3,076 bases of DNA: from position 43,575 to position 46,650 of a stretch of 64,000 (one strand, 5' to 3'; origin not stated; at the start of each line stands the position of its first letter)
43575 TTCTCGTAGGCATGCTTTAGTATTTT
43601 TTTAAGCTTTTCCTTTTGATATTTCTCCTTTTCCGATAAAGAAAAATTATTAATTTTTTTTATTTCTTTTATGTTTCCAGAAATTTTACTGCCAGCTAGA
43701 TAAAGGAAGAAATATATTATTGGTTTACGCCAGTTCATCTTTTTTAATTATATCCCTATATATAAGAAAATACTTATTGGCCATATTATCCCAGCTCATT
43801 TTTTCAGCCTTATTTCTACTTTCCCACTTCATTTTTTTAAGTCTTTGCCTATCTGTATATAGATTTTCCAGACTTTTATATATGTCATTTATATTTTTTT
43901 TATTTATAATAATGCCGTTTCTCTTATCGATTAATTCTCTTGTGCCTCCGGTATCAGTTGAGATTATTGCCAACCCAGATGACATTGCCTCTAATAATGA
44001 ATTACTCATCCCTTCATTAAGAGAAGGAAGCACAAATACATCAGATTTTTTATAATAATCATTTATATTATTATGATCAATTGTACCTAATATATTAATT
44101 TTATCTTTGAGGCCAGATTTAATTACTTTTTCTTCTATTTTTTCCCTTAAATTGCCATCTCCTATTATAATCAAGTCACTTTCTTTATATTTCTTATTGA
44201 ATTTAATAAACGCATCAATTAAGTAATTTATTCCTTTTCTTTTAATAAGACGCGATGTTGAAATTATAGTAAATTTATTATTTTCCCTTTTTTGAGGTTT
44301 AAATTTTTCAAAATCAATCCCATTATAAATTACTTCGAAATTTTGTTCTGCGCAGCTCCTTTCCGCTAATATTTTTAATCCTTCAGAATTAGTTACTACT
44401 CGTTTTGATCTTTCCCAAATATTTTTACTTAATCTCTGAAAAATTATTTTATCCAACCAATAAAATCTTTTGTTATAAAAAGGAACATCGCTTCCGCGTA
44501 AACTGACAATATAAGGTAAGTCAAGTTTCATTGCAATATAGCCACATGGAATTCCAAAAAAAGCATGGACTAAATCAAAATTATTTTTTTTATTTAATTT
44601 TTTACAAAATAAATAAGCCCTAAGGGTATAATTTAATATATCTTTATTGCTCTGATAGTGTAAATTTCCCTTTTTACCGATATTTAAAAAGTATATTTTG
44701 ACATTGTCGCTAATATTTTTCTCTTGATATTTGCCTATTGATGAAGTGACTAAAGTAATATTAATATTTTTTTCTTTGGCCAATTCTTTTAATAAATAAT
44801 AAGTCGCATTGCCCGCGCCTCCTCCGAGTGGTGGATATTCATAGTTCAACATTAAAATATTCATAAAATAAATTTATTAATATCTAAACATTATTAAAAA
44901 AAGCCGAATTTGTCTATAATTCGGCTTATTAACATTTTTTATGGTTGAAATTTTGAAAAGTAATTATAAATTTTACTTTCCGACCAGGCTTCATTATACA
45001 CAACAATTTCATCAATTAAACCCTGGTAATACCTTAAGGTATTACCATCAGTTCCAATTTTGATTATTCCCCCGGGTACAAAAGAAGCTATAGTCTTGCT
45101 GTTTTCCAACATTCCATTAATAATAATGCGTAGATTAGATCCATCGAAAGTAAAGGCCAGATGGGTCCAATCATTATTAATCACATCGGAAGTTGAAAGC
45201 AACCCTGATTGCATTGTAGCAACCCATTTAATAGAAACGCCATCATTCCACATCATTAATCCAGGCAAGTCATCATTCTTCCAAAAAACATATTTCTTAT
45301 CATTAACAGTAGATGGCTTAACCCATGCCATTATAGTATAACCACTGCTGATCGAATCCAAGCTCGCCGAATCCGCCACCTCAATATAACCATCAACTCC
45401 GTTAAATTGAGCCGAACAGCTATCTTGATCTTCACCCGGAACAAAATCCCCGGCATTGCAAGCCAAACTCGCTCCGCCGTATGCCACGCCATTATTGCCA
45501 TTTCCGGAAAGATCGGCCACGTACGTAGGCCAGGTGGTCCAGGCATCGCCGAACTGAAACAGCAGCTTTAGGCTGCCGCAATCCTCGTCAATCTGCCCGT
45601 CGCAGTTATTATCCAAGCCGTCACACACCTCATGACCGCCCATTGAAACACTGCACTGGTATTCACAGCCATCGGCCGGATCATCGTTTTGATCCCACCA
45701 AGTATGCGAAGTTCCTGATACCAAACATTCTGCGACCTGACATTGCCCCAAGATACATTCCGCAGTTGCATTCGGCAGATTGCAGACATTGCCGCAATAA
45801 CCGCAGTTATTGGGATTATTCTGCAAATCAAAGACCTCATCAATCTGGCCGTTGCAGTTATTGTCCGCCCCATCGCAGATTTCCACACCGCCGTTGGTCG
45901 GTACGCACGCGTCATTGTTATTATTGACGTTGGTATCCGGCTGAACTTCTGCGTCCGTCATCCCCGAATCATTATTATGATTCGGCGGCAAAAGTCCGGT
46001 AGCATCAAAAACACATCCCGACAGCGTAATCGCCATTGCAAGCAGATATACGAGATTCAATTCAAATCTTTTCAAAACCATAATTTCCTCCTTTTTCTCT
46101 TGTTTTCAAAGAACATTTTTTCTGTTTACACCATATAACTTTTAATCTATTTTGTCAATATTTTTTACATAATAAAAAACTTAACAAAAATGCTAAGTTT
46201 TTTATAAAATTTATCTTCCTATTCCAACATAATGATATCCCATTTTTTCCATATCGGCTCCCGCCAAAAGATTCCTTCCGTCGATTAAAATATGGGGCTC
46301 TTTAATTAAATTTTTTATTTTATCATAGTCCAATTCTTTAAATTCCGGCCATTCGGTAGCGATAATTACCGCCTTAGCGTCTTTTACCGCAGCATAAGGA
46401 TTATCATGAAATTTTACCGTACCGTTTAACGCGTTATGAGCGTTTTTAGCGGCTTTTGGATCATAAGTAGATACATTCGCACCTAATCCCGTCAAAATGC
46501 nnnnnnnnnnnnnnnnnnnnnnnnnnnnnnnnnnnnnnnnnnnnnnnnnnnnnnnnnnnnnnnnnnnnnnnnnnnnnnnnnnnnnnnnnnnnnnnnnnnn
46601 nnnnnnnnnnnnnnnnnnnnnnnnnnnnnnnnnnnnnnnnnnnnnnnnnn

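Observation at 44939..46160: GC-rich, probably horizontally acquired lipoprotein with MopE-like metal-binding repeats and a LamG domain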

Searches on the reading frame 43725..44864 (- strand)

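Call 6: search_protein_families(library=pfam, proteins=[window:43725-44864:-], max_evalue=0.01)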
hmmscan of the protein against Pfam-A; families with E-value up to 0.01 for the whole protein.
window:43725-44864:- (379 aa): 5 families
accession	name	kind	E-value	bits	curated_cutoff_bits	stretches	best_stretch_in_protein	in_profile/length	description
PF00534.26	Glycos_transf_1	-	3.8e-36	124.6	26.4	1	186-350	4-170/172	Glycosyl transferases group 1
PF13692.12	Glyco_trans_1_4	-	1.2e-32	113.6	27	1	198-338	2-142/142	Glycosyl transferases group 1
PF13439.12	Glyco_transf_4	-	3.1e-16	60.3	28.5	1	15-186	2-169/170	Glycosyltransferase Family 4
PF13477.12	Glyco_trans_4_2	-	2.8e-06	28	23.4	1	29-137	20-121/139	Glycosyl transferase 4-like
PF20706.3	GT4-conflict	-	1.2e-05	24.9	26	1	174-359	172-379/385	Family 4 Glycosyltransferase in conflict systems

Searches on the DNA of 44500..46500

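Call 40: search_rna_families(source=window, start=44500, end=46500, threshold=evalue, max_evalue=1)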
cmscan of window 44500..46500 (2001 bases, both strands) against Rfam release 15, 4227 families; matches with E-value up to 1: 4.
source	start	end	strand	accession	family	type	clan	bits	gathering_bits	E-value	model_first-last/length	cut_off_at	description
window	46264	46367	-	RF02896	S774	Gene; sRNA;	-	28.9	48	0.5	1-95/95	no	Staphylococcus sRNA 774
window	44908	45105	-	RF02842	RefA1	Gene; sRNA;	-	24.6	94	0.011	1-222/222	no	Enterococcus sRNA A1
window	46157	46199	+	RF02427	SpF10_sRNA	Gene; sRNA;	-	21.2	60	0.61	8-53/57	no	Streptococcus sRNA SpF10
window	44960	45044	+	RF01822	RsaJ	Gene; sRNA;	-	15.7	100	0.91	1-287/287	no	RNA Staph. aureus A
